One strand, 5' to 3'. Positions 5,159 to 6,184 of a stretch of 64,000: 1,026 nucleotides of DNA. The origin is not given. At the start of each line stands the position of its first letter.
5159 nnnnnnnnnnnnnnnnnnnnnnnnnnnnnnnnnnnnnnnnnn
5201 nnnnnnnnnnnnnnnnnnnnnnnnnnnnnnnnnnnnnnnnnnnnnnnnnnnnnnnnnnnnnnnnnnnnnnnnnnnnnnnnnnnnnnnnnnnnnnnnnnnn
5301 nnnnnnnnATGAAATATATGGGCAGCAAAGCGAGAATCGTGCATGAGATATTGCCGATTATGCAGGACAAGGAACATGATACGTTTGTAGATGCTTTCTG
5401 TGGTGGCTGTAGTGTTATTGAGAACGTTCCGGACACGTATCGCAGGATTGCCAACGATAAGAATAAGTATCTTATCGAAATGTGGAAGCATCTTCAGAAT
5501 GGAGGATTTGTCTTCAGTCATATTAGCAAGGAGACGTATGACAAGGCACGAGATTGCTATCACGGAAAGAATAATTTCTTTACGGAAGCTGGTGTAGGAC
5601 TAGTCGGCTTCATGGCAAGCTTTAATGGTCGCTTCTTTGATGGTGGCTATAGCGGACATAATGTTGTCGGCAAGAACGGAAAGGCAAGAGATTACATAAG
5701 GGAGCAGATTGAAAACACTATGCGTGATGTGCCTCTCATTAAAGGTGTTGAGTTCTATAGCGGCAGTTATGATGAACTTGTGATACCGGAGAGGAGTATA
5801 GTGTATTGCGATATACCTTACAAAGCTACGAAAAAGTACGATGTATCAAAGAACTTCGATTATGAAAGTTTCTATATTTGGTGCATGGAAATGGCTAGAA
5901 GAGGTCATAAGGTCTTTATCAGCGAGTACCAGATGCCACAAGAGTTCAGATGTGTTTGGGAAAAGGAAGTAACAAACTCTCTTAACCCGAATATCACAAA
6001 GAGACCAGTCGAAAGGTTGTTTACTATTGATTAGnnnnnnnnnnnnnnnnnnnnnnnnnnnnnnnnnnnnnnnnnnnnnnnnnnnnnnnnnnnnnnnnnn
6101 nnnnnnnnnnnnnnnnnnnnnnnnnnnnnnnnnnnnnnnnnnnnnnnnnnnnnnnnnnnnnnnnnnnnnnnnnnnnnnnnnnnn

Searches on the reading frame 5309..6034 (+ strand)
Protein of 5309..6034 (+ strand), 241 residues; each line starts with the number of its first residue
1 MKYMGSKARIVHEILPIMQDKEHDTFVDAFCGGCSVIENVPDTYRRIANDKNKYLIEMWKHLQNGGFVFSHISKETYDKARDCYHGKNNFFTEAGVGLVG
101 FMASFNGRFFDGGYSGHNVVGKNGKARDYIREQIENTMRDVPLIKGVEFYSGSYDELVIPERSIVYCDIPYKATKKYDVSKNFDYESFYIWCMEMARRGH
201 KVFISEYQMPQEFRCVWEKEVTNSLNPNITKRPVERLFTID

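Call 63: search_protein_families(library=pfam, proteins=[window:5309-6034:+], max_evalue=0.001)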
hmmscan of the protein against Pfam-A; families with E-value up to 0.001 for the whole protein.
window:5309-6034:+ (241 aa): 1 family
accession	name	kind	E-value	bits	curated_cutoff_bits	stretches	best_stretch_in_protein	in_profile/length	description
PF02086.21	MethyltransfD12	-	4.5e-17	63.1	22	1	3-186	1-204/253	D12 class N6 adenine-specific DNA methyltransferase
